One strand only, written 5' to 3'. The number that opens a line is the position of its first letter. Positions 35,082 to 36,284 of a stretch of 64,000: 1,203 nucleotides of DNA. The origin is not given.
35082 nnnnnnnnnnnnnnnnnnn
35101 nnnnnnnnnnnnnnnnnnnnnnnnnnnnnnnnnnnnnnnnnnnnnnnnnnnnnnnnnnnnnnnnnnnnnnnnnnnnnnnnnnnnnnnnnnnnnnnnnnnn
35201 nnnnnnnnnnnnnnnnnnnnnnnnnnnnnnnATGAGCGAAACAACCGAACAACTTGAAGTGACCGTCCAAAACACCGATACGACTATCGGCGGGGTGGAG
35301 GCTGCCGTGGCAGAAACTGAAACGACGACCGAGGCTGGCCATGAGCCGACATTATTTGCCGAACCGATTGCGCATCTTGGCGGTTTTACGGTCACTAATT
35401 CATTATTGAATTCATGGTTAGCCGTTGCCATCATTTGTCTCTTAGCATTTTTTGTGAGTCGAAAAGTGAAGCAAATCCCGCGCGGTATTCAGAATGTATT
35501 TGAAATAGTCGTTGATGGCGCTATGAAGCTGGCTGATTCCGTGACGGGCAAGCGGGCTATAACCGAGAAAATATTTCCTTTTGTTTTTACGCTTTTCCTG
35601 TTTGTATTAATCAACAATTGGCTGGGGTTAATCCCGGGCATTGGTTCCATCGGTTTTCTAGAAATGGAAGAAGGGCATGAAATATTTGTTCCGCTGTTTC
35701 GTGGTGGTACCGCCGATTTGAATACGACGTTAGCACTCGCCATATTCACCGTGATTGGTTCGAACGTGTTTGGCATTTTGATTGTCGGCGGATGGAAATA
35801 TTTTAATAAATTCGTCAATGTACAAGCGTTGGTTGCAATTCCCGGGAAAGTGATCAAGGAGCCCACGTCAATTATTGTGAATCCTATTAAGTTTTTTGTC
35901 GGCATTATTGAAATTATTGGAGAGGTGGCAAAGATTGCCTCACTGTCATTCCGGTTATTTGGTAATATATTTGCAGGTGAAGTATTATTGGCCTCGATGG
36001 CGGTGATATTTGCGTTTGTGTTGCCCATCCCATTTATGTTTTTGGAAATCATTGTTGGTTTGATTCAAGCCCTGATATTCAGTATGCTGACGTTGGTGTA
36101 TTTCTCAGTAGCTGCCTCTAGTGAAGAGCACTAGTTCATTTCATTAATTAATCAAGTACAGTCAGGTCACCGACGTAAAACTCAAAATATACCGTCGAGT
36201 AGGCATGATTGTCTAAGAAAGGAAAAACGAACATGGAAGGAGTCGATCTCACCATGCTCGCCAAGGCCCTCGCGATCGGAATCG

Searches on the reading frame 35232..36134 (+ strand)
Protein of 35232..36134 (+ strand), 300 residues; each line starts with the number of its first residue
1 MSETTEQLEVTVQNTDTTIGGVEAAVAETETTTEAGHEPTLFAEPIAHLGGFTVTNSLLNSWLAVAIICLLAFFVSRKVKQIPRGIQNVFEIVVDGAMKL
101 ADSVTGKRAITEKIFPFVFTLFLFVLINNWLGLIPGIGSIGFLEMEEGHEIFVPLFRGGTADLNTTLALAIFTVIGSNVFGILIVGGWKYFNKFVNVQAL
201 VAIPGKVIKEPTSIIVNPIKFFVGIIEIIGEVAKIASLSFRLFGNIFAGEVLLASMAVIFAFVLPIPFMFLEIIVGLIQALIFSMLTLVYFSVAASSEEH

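Call 73: search_protein_families(library=pfam, proteins=[window:35232-36134:+], max_evalue=0.0001)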
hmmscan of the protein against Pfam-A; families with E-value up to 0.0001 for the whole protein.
window:35232-36134:+ (300 aa): 1 family
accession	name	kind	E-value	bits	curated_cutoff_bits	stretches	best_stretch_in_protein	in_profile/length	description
PF00119.25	ATP-synt_A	-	1.5e-44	152.9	33.9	1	59-292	2-217/217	ATP synthase A chain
